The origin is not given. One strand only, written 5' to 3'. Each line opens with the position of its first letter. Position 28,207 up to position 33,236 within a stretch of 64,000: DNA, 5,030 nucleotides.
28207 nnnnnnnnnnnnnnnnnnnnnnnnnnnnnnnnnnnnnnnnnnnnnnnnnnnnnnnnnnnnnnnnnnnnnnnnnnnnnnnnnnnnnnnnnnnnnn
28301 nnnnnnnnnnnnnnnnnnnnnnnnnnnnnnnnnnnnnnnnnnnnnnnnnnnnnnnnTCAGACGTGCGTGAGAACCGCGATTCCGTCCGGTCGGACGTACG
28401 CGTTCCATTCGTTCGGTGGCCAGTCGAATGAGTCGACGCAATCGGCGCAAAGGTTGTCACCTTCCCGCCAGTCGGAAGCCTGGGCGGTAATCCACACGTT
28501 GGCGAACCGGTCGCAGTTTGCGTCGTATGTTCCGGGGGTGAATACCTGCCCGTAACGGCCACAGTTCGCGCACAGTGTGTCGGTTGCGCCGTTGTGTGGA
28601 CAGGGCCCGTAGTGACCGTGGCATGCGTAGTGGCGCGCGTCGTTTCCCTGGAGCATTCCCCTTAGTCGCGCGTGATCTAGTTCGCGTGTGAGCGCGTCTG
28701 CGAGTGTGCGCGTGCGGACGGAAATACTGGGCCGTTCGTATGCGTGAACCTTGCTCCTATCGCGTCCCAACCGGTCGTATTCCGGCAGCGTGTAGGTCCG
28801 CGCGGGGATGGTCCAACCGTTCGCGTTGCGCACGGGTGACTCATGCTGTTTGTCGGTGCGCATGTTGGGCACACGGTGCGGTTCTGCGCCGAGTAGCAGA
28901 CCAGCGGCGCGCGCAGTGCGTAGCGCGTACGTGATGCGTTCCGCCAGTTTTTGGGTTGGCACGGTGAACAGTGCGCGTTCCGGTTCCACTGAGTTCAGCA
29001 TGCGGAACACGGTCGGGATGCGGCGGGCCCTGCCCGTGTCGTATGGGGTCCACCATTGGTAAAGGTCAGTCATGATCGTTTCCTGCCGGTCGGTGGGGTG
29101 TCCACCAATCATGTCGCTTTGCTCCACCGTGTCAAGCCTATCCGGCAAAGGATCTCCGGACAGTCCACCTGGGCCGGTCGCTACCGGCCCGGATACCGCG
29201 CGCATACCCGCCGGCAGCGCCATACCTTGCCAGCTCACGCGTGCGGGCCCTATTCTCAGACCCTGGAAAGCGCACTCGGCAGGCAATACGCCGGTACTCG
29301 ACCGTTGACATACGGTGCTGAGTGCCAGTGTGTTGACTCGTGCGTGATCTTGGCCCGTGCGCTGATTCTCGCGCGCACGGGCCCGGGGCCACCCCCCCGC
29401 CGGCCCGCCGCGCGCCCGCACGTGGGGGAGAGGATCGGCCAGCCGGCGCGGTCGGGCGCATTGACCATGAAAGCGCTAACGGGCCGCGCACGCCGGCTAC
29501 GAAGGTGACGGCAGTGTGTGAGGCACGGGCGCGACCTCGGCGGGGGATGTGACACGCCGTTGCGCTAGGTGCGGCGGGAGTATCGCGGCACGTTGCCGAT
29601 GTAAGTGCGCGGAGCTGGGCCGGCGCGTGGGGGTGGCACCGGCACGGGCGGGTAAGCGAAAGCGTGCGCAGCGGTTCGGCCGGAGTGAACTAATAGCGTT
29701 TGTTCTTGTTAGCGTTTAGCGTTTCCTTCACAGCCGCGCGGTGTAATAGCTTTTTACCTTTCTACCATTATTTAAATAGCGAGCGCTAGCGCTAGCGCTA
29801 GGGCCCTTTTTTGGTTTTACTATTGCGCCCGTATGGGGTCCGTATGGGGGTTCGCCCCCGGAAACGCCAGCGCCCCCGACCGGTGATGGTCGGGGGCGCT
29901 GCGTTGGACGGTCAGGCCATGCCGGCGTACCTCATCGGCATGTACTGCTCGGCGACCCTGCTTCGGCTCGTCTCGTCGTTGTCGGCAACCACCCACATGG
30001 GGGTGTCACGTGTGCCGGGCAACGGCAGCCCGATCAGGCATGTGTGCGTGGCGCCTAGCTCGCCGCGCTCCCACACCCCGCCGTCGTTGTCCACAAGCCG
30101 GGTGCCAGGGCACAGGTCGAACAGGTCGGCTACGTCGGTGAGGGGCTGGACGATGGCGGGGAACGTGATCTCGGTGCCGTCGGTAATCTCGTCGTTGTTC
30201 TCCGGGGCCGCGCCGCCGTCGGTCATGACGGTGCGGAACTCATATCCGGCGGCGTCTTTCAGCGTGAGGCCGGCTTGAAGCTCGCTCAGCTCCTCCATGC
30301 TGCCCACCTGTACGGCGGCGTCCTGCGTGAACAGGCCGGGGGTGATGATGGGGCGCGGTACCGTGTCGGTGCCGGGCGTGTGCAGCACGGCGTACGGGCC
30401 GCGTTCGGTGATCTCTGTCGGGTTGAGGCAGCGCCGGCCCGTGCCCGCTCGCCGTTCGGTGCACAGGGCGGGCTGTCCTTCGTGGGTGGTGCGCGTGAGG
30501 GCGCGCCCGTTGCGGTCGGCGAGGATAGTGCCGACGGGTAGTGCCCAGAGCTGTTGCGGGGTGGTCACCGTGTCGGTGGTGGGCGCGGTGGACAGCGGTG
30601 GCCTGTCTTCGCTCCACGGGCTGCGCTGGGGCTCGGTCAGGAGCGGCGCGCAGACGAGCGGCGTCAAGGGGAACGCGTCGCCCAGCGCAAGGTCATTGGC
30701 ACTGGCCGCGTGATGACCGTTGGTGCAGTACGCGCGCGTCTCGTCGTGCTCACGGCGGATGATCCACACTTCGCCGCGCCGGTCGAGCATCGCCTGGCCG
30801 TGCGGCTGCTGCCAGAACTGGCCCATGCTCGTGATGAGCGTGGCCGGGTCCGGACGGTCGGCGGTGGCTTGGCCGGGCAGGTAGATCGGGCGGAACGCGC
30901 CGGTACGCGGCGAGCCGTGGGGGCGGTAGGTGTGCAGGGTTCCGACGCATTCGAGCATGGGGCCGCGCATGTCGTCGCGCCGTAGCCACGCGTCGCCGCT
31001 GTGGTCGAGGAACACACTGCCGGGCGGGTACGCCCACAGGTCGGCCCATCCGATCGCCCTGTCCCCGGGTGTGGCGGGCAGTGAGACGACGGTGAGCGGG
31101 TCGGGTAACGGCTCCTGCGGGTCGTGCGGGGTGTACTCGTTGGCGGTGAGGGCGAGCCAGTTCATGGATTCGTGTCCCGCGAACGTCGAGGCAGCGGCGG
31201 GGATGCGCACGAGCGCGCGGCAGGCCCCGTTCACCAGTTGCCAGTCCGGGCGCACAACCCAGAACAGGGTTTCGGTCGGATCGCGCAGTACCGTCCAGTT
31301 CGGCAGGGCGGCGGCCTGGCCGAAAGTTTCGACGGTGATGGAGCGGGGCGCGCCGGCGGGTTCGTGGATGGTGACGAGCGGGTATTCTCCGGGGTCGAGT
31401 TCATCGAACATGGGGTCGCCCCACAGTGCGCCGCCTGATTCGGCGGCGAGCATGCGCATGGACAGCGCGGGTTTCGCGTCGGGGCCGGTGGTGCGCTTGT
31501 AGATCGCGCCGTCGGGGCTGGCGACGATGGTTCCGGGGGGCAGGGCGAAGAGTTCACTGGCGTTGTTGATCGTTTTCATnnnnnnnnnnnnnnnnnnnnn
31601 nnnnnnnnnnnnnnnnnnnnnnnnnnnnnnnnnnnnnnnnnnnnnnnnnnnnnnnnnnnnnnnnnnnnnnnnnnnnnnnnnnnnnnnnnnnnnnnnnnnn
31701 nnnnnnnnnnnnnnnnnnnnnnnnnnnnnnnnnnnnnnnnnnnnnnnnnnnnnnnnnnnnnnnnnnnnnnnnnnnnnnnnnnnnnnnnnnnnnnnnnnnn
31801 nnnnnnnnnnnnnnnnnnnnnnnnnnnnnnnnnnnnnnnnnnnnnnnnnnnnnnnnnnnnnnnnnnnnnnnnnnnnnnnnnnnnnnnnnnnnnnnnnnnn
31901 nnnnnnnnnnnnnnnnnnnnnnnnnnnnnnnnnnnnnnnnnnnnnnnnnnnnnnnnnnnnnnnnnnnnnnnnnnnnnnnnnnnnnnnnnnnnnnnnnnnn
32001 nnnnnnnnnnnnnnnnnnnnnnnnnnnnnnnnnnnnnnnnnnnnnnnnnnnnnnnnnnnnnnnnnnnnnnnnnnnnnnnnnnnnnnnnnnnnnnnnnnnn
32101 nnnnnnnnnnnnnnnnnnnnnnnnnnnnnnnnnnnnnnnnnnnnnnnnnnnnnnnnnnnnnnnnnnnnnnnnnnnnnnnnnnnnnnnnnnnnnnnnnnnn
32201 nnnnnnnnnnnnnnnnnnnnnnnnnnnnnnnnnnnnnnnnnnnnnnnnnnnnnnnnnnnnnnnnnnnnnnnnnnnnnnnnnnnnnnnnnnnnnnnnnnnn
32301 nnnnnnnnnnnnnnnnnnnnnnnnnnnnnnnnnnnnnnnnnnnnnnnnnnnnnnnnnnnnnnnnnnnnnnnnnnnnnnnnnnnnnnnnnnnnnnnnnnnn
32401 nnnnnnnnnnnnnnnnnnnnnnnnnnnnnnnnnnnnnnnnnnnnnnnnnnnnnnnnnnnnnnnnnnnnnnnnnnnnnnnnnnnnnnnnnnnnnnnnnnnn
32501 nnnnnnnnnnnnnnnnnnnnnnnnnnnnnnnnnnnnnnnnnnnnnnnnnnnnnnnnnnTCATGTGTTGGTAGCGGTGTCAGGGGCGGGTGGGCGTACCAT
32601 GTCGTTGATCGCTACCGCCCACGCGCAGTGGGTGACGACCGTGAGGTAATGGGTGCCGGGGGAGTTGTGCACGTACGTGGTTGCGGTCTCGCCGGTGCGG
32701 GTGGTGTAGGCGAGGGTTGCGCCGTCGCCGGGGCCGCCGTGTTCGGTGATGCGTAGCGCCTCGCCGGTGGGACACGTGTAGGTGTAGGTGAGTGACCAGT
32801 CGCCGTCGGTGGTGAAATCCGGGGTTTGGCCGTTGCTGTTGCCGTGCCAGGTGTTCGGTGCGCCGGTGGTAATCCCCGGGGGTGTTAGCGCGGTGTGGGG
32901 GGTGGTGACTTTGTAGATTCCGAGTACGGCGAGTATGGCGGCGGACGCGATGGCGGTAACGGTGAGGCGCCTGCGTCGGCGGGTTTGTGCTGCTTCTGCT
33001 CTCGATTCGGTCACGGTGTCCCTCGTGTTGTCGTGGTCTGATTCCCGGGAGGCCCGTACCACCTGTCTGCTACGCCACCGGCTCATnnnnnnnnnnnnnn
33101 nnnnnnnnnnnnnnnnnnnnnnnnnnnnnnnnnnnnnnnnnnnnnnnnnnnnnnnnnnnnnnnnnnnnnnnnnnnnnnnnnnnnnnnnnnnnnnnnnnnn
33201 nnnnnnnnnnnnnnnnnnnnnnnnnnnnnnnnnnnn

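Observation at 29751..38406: An ~85-bp AT-rich palindromic direct repeat brackets an 8.5-kb gene module beside the integrase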

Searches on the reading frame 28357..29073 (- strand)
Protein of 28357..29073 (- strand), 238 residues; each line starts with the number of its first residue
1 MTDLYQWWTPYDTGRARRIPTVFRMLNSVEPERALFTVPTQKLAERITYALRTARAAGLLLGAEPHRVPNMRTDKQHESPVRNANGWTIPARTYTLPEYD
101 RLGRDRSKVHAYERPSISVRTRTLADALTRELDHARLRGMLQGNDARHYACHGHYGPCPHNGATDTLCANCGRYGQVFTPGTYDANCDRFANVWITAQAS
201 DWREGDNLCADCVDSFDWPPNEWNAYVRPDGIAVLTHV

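Call 98: search_protein_families(library=ncbifam, max_evalue=0.001, proteins=[window:28357-29073:-])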
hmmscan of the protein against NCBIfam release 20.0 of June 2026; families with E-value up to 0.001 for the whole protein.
window:28357-29073:- (238 aa): 0 families

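Call 109: search_protein_families(library=pfam, max_evalue=0.1, proteins=[window:28357-29073:-])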
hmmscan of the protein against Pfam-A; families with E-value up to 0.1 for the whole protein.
window:28357-29073:- (238 aa): 1 family
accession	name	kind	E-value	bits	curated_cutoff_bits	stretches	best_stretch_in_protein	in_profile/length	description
PF05035.17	DGOK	-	0.006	16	25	0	32-68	197-233/281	2-keto-3-deoxy-galactonokinase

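Call 116: search_solved_structures(query=window:28357-29073:-, max_evalue=1)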
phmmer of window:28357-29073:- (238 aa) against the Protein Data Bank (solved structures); distinct sequences matched with E-value up to 1: 2.
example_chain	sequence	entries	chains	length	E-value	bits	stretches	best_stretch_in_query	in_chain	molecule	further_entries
1i9s_A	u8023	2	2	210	0.21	14.1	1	86-218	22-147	MRNA CAPPING ENZYME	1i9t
2c46_A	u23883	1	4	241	0.52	12.8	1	86-218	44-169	MRNA CAPPING ENZYME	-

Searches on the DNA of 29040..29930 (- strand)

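Call 82: search_dna_similar(query=window:29735-29865:-, collection=phages, mode=distant, max_evalue=1, max_rows=20)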
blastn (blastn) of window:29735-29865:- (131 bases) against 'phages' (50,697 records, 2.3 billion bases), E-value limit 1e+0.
Records with a match: 2; places in all: 2; records where one place covers at least 80% of the query: 0.
Best place of each record, by identity: 80-90% 2.
By first word of the organism name: Staphylococcus 2.
By host as written in the record: Staphylococcus epidermidis 9142 2.
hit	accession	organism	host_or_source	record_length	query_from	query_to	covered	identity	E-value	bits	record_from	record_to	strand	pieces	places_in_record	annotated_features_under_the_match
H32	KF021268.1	Staphylococcus phage phiIBB-SEP1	Staphylococcus epidermidis 9142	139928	89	122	26%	88.6%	4e-1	39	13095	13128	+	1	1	hypothetical protein (x2)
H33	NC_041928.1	Staphylococcus phage phiIBB-SEP1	Staphylococcus epidermidis 9142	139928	89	122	26%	88.6%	4e-1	39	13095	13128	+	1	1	hypothetical protein | virion structural protein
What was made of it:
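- Tried and rejected: A distant blastn of the element gave only noise (call 82).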

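Call 123: search_rna_families(source=window, start=29040, end=29930, threshold=evalue, max_evalue=1)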
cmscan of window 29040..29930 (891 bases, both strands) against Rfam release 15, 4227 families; matches with E-value up to 1: 2.
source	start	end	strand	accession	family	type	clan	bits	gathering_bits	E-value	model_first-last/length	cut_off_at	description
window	29863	29905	+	RF01025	mir-934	Gene; miRNA;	-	20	80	0.51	1-83/83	no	mir-934 microRNA precursor family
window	29776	29908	-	RF01408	sraL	Gene; sRNA;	-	16.1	39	0.5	1-142/142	no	sraL Hfq binding RNA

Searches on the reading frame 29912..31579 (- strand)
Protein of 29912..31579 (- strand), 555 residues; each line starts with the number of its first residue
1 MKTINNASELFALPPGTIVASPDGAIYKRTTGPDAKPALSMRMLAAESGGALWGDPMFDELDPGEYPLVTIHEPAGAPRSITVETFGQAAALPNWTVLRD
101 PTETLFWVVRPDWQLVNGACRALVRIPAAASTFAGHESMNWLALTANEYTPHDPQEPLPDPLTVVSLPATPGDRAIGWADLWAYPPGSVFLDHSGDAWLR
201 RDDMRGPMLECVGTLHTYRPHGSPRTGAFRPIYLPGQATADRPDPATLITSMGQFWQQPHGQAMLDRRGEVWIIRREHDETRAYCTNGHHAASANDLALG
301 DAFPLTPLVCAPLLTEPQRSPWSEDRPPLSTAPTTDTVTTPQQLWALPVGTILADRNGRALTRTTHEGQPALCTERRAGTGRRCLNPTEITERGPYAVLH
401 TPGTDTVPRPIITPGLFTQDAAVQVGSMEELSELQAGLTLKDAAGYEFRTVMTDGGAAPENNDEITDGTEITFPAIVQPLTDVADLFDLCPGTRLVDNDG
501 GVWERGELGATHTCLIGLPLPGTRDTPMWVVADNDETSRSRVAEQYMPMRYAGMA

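Call 21: search_protein_families(library=pfam, max_evalue=0.01, proteins=[window:29912-31579:-])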
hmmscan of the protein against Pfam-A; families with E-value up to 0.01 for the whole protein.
window:29912-31579:- (555 aa): 0 families

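Call 22: search_protein_families(library=phrogs, max_evalue=0.01, proteins=[window:29912-31579:-])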
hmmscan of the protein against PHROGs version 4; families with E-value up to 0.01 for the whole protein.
window:29912-31579:- (555 aa): 1 family
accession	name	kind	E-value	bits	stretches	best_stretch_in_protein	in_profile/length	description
phrog_9480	-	unknown function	0.00039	21.5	0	183-206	47-70/92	-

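Call 28: find_related_loci(query=window:29912-31579:-, collection=viral_contigs, flank=10000)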
Query window:29912-31579:- (555 aa) in viral_contigs; peptide patterns used: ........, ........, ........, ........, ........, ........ (x = any residue, [..] = any of these).
No stretch of DNA in the collection matches any of the patterns.

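Call 89: search_protein_families(library=ncbifam, max_evalue=0.01, proteins=[window:29912-31579:-])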
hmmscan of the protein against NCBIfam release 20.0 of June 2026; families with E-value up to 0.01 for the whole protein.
window:29912-31579:- (555 aa): 0 families

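Call 90: search_protein_families(library=padloc, max_evalue=0.01, proteins=[window:29912-31579:-])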
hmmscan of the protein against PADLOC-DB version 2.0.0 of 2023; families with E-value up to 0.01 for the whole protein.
window:29912-31579:- (555 aa): 0 families

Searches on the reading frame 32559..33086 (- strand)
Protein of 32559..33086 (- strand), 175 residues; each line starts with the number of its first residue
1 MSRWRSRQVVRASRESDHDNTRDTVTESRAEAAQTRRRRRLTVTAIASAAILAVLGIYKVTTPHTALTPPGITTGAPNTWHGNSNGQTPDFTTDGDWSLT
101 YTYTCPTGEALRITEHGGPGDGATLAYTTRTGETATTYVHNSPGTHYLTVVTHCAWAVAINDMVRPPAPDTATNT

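Call 21: search_protein_families(library=pfam, max_evalue=0.01, proteins=[window:32559-33086:-])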
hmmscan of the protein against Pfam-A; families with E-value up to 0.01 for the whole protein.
window:32559-33086:- (175 aa): 0 families

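Call 22: search_protein_families(library=phrogs, max_evalue=0.01, proteins=[window:32559-33086:-])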
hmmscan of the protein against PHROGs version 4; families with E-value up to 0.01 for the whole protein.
window:32559-33086:- (175 aa): 0 families

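Call 89: search_protein_families(library=ncbifam, max_evalue=0.01, proteins=[window:32559-33086:-])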
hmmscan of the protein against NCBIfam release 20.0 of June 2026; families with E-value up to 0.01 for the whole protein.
window:32559-33086:- (175 aa): 1 family
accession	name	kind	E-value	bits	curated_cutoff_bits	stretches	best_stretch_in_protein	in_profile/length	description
NF052375.1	antisigma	equivalog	0.004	17.2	100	1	24-114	70-154/217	anti-sigma factor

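Call 90: search_protein_families(library=padloc, max_evalue=0.01, proteins=[window:32559-33086:-])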
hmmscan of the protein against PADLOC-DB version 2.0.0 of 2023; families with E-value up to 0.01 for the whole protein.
window:32559-33086:- (175 aa): 0 families
